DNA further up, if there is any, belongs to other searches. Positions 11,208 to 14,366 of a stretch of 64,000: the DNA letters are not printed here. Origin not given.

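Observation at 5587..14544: Lower-GC islet: STAND regulator transcribed divergently from a lipoprotein / Zn-ribbon-RDD / lipase-vWA operon (candidate uncharacterised envelope system)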

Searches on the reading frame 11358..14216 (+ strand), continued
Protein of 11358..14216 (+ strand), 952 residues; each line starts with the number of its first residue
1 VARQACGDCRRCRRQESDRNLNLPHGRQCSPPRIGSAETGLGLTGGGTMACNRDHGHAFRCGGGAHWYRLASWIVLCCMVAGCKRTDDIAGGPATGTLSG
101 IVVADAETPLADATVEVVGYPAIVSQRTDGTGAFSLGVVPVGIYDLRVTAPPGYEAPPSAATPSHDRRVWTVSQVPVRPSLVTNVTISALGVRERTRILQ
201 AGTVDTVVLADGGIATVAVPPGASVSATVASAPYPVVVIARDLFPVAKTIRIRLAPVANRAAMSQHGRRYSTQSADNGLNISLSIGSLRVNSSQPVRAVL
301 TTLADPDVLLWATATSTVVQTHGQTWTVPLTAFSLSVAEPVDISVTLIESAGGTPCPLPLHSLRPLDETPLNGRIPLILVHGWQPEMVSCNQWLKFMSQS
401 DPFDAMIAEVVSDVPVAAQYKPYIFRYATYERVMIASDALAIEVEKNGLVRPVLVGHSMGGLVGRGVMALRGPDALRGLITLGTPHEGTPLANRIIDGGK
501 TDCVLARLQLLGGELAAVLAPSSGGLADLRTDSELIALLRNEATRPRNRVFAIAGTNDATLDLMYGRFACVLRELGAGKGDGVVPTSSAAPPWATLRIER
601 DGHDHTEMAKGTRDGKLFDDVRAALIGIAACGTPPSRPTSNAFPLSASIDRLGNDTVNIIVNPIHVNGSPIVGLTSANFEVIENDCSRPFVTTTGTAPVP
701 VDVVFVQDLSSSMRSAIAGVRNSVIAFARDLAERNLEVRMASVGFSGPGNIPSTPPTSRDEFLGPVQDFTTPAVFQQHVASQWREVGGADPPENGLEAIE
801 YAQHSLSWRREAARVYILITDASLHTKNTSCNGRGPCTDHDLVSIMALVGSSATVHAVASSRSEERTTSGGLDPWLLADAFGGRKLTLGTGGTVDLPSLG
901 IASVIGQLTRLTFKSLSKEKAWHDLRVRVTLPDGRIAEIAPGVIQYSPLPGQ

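Call 31: find_related_loci(query=A1, collection=genome_contigs, flank=10000)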
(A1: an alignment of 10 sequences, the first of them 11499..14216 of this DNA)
Query A1 (905 aa) in genome_contigs; peptide patterns used: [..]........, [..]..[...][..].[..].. (x = any residue, [..] = any of these).
600 stretches matched a pattern (row limit reached: there are more); 193 encode a relative of the query (tblastn E <= 1e-3); the best 80 are kept; 80 distinct loci.
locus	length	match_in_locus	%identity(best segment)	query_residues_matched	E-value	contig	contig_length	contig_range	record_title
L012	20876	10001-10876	28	324-603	4e-18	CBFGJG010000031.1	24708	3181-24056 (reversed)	MAG: candidate division WOR-3 bacterium isolate JZ-2_202302_bins_143.1 genome assembly, contig: NODE_31_length_24708_cov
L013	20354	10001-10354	34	314-448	8e-13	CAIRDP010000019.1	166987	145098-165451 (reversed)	MAG: uncultured Bacteroidales bacterium isolate AM5_bin-0527 genome assembly, contig: bin-0527:19/67, whole genome shotg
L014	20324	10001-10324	37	325-445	4e-10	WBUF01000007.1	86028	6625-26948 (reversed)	MAG: Rhodocyclaceae bacterium isolate SB9 contig_206, whole genome shotgun sequence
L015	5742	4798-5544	29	304-542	2e-9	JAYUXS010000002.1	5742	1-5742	MAG: Lysobacterales bacterium isolate GL135_DN_concoct_129 GL135_DN_concoct_129_1, whole genome shotgun sequence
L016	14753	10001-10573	32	307-482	1e-8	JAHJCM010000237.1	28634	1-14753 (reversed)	MAG: Gammaproteobacteria bacterium isolate Modern_marine.mb.305 Modern_marine.mb.305_k141_2462698, whole genome shotgun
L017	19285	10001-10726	30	326-573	2e-8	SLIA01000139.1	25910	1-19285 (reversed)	MAG: Wenzhouxiangella sp. isolate CSSed165cm_180 CSSed16-5cm-3598, whole genome shotgun sequence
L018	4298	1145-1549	32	311-457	2e-8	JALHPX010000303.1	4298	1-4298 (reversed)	MAG: bacterium isolate bin.37 c_000000062664, whole genome shotgun sequence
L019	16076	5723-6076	34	316-446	4e-8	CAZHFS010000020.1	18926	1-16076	MAG TPA_asm: uncultured Propionivibrio sp. isolate binchicken_co41_303 genome assembly, contig: NODE_1763_length_18926_c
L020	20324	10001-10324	31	325-445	3e-8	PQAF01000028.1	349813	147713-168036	MAG: Rhodocyclales bacterium isolate FeB_8 contig_525, whole genome shotgun sequence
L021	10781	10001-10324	33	326-446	5e-8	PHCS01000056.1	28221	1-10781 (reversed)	MAG: Betaproteobacteria bacterium HGW-Betaproteobacteria-14 bjp_ig2158_scaffold_1092, whole genome shotgun sequence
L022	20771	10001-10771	24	309-563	8e-8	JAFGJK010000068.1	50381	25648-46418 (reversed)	MAG: Spirochaetes bacterium isolate Zod_Metabat.271 k87_5538546, whole genome shotgun sequence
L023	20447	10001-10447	29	296-444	1e-7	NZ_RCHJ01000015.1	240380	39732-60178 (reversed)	Piscinibacter defluvii strain SH-1 contig015, whole genome shotgun sequence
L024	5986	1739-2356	32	330-542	1e-7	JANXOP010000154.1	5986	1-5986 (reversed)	MAG: Kofleriaceae bacterium isolate GL140_1_concoct_276 GL140_1_k141_520406, whole genome shotgun sequence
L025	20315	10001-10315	35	329-446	6e-8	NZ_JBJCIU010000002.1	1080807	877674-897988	Massilia sp. TN1-12 TN-12_2, whole genome shotgun sequence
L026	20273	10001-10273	31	335-448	1e-7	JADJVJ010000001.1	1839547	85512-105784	MAG: Nostocoides sp. isolate Hjor_18-Q3-R7-51_BAT3C.94 tig00001034-10-18376270, whole genome shotgun sequence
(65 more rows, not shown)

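Call 37: predict_structure(alignment_id=A1)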
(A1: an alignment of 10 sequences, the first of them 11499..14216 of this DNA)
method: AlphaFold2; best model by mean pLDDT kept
length: 905 residues; sequences in the alignment: 10
mean_pLDDT: 73.5   pTM: 0.53
mean pLDDT of the five models: 73.5, 72.2, 69.6, 68.8, 67.2
residues with pLDDT >= 90: 78; 70-90: 531; 50-70: 196; < 50: 100
segments of 3 or more residues with pLDDT < 50: 1-22, 32-45, 190-195, 212-229, 258-261, 304-310, 458-475, 701-705
pLDDT, mean of each block of 10 residues (from residue 1): 28 34 53 40 54 84 86 73 85 84 87 68 86 81 86 84 86 82 71 54 84 33 34 78 65 59 60 60 75 77 47 77 88 72 59 71 86 89 77 88 92 88 83 86 70 52 41 54 76 62 84 58 70 81 83 84 71 88 83 73 78 74 76 89 77 81 83 90 79 81 48 67 83 80 79 84 78 90 73 77 72 89 87 78 84 61 84 81 89 73 48
secondary structure, 60 per line:
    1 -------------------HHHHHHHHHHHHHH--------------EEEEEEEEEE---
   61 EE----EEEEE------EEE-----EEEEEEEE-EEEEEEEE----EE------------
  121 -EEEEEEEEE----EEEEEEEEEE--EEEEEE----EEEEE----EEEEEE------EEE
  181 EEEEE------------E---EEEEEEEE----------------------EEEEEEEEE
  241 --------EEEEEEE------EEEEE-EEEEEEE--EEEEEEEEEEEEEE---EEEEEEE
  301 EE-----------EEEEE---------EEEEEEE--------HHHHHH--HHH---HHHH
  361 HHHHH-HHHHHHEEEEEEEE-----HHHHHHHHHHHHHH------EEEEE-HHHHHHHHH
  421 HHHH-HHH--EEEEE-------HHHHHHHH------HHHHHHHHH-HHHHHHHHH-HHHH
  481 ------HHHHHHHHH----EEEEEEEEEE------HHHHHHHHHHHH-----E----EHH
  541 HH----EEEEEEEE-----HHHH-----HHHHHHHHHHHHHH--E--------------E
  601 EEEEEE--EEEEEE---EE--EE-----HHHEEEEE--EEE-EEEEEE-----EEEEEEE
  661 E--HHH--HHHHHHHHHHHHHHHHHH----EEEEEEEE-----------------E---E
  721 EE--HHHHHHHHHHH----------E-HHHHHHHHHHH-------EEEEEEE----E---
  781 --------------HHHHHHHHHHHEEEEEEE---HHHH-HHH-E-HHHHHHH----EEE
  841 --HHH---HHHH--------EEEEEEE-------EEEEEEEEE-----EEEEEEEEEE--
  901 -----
elements in order (helices of 4 or more, strands of 3 or more residues): H20-33 E48-57 E67-71 E78-80 E86-93 E95-102 E122-130 E135-144 E147-152 E157-161 E166-171 E178-185 E202-209 E232-240 E249-255 E262-266 E268-274 E277-290 E294-302 E314-318 E328-334 H343-348 H357-365 H367-372 E373-380 H386-399 E406-410 H412-424 E431-435 H443-450 H457-465 H467-475 H477-480 H487-495 E500-509 H516-527 H539-542 E547-554 H560-563 H569-582 E600-606 E609-614 E632-636 E639-641 E643-648 E654-661 H669-686 E691-698 E720-722 H725-735 H748-758 E766-772 H795-805 E806-812 H816-819 H827-833 E838-840 H849-852 E861-867 E875-883 E889-898

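Call 42: fold_search(model_id=the predicted structure, library=pdb)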
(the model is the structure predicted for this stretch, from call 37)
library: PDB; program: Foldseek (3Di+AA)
matches with E <= 10: 1641; with E <= 0.001: 653
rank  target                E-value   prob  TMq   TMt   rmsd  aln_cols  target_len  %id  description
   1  4wk0_B                3.2e-11  1.00  0.20  0.38  11.1       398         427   14  Metal Ion and Ligand Binding of Integrin (released 2014-12-03)
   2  5e6u_B                2.2e-10  1.00  0.19  0.35   9.0       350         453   14  Structures of leukocyte integrin aLb2: The aI domain, the headpiece, and the pocket for the internal ligand (released 2016-04-06)
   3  3vi3_D                3.2e-10  1.00  0.19  0.35  11.0       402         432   14  Crystal structure of alpha5beta1 integrin headpiece (ligand-free form) (released 2012-02-22)
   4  9ckv_B                6.6e-10  1.00  0.18  0.42  15.9       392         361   14  Cryo-EM structure of alpha5beta1 integrin in complex with NeoNectin (released 2024-07-17)
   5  4wk2_B                7.4e-10  1.00  0.19  0.36  12.2       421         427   14  Metal Ion and Ligand Binding of Integrin (released 2014-12-03)
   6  3nid_D                7.4e-10  1.00  0.18  0.32  11.1       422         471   13  The Closed Headpiece of Integrin alphaIIB beta3 and its Complex with an alpahIIB beta3 -Specific Antagonist That Does  (released 2010-12-22)
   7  5e6s_B                8.7e-10  1.00  0.19  0.34   9.3       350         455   14  Structures of leukocyte integrin aLB2: The aI domain, the headpiece, and the pocket for the internal ligand (released 2016-03-02)
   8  3vi4_D                8.7e-10  1.00  0.19  0.36  11.1       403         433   15  Crystal structure of alpha5beta1 integrin headpiece in complex with RGD peptide (released 2012-02-22)
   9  9b9k_B                1.1e-09  1.00  0.19  0.41   9.8       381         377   14  Integrin alpha-5 beta-1 in complex with MINT1526A Fab (released 2025-02-05)
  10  9b9j_B                1.2e-09  1.00  0.19  0.41  10.7       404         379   14  Integrin alpha-5 beta-1 in complex with BIIG2 Fab (released 2025-02-05)
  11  4wk4_B                1.2e-09  1.00  0.19  0.35  12.9       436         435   14  Metal Ion and Ligand Binding of Integrin (released 2014-12-03)
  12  3zdx_D                1.4e-09  1.00  0.17  0.31  11.7       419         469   13  Integrin alphaIIB beta3 headpiece and RGD peptide complex (released 2013-06-05)
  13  4g1e_B                1.6e-09  1.00  0.18  0.23  11.8       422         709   12  Crystal structure of integrin alpha V beta 3 with coil-coiled tag. (released 2012-12-12)
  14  7cec_B                1.8e-09  1.00  0.18  0.35  15.3       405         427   14  Structure of alpha6beta1 integrin in complex with laminin-511 (released 2021-06-23)
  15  4um9_B                1.9e-09  1.00  0.20  0.37   9.6       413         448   12  Crystal structure of alpha V beta 6 with peptide (released 2014-11-12)
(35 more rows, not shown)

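Call 44: find_encoding_contigs(protein=P0001, flank=1000, max_places=3)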
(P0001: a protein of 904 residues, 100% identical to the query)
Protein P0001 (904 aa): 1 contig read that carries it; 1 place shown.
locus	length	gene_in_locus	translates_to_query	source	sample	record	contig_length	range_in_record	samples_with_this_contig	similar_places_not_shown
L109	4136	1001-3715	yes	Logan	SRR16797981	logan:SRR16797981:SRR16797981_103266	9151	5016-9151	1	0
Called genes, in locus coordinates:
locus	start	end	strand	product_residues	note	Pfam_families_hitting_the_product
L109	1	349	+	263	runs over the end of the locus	-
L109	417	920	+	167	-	PF24460:DUF7575 (weak), PF06271:RDD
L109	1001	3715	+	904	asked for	PF13620:CarboxypepD_reg (weak), PF00561:Abhydrolase_1 (weak), PF07819:PGAP1 (weak)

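Call 49: search_protein_families(library=pfam, proteins=[L003:36-1100:-, L007:875-1900:-], max_evalue=1)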
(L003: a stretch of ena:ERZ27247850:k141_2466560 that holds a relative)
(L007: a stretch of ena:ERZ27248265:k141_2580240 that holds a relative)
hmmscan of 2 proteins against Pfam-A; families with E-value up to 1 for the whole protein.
L003:36-1100:- (355 aa): 2 families
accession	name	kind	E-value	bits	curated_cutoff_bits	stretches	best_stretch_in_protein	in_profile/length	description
PF21461.3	HL_N-beta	-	0.036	14.3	27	1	85-116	17-47/57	Hyaluronate lyase, N-terminal beta-sheet domain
PF02368.24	Big_2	-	0.038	14.4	22.8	1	83-114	37-68/79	Bacterial Ig-like domain (group 2)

L007:875-1900:- (342 aa): 1 family
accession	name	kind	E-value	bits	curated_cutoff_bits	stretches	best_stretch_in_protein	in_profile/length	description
PF02368.24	Big_2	-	0.00024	21.4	22.8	1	44-100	14-67/79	Bacterial Ig-like domain (group 2)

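Call 69: search_protein_families(library=padloc, proteins=[window:11502-14216:+], max_evalue=0.01)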
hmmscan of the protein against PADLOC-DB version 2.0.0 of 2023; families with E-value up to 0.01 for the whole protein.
window:11502-14216:+ (904 aa): 0 families

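Call 70: search_protein_families(library=pfam, proteins=[L003:6964-7524:+, L003:8057-9370:+, L003:4397-6883:+], max_evalue=1)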
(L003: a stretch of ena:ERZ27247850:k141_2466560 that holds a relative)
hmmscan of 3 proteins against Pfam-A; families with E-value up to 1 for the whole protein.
L003:6964-7524:+ (186 aa): 1 family
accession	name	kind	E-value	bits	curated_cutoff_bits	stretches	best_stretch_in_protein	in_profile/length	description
PF22408.1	PsV_CP_C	-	0.09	13.4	27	1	141-172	10-42/52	PsV, capsid protein, C-terminal domain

L003:8057-9370:+ (437 aa): 6 families
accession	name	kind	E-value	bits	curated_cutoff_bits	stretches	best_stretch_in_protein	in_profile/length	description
PF14559.12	TPR_19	-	9.1e-05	23.1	25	2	336-398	4-66/68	Tetratricopeptide repeat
PF07719.23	TPR_2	-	0.00013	22.3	27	0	359-389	3-33/34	Tetratricopeptide repeat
PF13428.12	TPR_14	-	0.00049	21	23.5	1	325-366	3-44/44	Tetratricopeptide repeat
PF13181.12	TPR_8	-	0.025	15.2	25.7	0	324-354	2-32/34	Tetratricopeptide repeat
PF13431.12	TPR_17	-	0.042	14.6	24.4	0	347-376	3-32/34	Tetratricopeptide repeat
PF13424.12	TPR_12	-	0.48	11.1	30.1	0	363-419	9-73/77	Tetratricopeptide repeat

L003:4397-6883:+ (828 aa): 5 families
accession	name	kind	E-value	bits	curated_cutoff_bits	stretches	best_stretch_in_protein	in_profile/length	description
PF25390.1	WD40_RLD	-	2.1e-141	471.9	150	3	513-812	36-347/363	RCC1-like domain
PF00415.24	RCC1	-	3e-93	306.7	21.7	13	390-434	2-48/50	Regulator of chromosome condensation (RCC1) repeat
PF13540.12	RCC1_2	-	2.8e-92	301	22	13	513-539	4-30/30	Regulator of chromosome condensation (RCC1) repeat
PF25384.1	Alsin_RLD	-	7e-14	52.4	100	2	144-208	248-313/405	Alsin RCC1-like domain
PF01833.30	TIG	-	7.2e-11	42.4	20.9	1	30-103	1-77/84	IPT/TIG domain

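Call 95: search_protein_representatives(alignment_id=A1)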
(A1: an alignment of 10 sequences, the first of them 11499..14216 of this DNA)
Query: 10 sequences, 888 profile positions. Proteins with E-value up to 0.001 (for the whole library): 83863; up to 1e-10: 13042; up to 1e-30: 1255. The best 150 are listed.
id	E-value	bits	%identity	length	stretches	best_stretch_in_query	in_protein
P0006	0.0e+00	1292.2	-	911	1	1-885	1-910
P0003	0.0e+00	1205.5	-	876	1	12-882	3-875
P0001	0.0e+00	1182.6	-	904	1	4-881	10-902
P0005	0.0e+00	1182.1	-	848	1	51-887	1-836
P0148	0.0e+00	1045.6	-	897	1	14-886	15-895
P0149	0.0e+00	1041.9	-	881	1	9-887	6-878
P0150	0.0e+00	1040.6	-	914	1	17-886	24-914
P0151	1.4e-285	966.3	-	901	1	17-879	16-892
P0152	3.2e-277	938.6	-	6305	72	34-113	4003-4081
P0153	1.5e-270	916.5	-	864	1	17-880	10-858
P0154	2.6e-222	756.9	-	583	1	326-885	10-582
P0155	3.0e-221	753.4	-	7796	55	47-102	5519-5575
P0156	1.4e-207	708.2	-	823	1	125-883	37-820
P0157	1.7e-202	691.4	-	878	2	180-876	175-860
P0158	4.2e-200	683.4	-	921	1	10-880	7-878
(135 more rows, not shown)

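Call 99: search_protein_families(library=pfam, proteins=[L007:10857-12680:+], max_evalue=0.001)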
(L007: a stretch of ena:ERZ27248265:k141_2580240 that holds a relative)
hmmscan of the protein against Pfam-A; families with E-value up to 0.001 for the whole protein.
L007:10857-12680:+ (607 aa): 0 families
